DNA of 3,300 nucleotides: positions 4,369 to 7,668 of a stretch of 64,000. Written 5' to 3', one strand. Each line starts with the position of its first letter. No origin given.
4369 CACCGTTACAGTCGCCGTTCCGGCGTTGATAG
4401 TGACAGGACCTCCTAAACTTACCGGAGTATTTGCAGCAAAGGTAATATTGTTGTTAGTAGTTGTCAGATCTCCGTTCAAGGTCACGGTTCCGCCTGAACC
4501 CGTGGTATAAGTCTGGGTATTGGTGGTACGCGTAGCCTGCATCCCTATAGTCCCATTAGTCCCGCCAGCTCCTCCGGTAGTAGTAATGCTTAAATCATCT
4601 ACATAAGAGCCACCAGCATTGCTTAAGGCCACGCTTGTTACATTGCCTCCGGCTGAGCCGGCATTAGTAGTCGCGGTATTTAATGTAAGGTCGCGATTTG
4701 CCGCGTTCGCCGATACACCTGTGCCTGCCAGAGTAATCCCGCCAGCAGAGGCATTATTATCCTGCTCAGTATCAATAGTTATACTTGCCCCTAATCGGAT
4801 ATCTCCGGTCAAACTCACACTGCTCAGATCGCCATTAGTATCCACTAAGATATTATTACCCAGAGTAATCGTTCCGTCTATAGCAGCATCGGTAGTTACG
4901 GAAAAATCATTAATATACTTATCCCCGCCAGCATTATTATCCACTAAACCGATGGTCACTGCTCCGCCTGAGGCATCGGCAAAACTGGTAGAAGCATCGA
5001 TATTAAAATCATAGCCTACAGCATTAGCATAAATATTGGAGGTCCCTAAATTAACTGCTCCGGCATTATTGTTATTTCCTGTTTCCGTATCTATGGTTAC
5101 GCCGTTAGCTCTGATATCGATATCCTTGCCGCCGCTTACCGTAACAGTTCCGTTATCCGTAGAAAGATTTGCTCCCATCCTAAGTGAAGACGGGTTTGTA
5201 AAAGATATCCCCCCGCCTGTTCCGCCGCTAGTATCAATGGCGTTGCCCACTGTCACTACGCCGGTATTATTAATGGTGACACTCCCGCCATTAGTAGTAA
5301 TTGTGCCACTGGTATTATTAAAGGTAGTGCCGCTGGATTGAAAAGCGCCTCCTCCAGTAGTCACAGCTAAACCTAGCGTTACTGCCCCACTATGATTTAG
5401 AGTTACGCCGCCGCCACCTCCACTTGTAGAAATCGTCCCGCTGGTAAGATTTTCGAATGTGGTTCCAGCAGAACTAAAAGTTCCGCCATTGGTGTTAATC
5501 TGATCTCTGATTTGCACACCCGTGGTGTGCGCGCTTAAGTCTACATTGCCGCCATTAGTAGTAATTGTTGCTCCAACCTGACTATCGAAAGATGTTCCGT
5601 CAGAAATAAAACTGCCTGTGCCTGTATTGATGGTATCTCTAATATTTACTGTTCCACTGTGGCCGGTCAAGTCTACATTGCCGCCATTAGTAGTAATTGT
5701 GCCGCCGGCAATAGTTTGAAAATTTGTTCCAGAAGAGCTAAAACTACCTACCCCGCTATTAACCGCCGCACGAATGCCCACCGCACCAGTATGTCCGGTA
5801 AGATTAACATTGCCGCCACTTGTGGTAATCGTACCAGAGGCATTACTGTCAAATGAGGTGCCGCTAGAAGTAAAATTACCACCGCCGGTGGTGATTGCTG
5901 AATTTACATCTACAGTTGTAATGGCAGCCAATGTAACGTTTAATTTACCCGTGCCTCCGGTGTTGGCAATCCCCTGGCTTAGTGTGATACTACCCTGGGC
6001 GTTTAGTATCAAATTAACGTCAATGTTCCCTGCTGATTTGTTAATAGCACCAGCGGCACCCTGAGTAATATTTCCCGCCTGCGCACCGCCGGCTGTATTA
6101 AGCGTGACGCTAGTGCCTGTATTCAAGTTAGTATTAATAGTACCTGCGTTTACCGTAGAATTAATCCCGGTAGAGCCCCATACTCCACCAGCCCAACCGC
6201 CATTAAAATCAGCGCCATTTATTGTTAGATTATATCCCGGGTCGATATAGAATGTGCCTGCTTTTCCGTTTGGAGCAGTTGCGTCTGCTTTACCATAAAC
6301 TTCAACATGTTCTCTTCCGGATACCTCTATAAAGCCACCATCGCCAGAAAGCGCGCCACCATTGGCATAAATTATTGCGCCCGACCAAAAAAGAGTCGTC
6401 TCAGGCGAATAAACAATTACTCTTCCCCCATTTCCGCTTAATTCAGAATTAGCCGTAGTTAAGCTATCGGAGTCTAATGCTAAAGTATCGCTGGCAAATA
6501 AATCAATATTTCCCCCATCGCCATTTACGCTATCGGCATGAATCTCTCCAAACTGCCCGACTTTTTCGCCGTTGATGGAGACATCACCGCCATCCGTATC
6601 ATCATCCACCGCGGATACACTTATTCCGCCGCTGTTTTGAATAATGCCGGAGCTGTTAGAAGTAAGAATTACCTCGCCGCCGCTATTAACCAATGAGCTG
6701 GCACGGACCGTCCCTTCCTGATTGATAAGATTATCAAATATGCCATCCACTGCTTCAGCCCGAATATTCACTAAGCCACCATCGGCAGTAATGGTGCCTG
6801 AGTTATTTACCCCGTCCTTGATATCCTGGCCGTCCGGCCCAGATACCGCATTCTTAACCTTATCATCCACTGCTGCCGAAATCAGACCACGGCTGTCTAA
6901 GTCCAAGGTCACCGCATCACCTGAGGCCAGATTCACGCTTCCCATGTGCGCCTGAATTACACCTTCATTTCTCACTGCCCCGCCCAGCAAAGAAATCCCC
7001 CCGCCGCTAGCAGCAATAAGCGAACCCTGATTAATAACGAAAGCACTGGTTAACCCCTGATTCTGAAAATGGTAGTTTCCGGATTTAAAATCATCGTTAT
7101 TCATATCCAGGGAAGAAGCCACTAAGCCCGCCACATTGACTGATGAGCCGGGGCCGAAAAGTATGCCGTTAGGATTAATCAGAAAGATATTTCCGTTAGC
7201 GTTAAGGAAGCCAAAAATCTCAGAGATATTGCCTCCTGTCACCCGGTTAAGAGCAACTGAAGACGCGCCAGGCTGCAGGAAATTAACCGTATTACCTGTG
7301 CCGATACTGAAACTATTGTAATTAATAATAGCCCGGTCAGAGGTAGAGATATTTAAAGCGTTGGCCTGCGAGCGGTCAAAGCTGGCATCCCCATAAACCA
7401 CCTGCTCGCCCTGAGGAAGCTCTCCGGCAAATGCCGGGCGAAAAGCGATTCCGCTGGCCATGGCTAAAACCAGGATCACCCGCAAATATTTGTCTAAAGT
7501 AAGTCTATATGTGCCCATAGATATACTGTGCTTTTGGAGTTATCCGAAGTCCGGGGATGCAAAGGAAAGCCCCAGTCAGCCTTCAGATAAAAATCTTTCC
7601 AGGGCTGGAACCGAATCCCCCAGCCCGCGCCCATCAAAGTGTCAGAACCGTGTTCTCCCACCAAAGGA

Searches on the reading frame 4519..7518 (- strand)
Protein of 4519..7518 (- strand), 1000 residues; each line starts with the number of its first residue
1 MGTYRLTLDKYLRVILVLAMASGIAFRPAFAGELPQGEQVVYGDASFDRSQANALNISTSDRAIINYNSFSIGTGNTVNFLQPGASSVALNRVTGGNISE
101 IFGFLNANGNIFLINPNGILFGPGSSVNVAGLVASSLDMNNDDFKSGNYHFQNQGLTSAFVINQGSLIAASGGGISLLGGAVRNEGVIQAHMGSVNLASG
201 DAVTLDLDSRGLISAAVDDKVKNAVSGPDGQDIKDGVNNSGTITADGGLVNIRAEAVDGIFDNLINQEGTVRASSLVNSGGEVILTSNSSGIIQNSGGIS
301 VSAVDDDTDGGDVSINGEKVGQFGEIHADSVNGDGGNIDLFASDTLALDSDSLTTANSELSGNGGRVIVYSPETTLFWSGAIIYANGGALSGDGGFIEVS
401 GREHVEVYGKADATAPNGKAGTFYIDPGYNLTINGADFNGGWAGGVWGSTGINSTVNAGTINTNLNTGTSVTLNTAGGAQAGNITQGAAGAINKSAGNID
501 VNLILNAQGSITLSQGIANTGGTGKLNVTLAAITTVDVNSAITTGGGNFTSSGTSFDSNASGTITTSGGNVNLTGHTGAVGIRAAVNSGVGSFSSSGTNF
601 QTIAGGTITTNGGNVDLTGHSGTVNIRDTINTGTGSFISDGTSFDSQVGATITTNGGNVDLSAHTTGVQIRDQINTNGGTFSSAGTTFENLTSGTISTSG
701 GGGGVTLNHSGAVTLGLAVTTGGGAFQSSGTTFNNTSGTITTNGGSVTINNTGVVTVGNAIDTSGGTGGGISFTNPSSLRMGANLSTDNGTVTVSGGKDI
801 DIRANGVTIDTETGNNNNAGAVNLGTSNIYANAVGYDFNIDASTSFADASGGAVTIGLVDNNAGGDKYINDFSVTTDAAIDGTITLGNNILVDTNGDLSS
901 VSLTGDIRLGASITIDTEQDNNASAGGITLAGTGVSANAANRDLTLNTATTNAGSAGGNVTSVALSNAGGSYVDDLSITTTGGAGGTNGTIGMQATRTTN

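Call 7: search_protein_families(library=pfam, proteins=[window:4519-7518:-], max_evalue=0.1)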
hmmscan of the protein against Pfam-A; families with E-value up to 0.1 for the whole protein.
window:4519-7518:- (1000 aa): 2 families
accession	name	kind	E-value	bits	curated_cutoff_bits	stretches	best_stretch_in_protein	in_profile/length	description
PF05860.19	TPS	-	1.6e-30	107.3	33.5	1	55-300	26-251/252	TPS secretion domain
PF10365.15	DUF2436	-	0.044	14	25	0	816-897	23-103/164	Domain of unknown function (DUF2436)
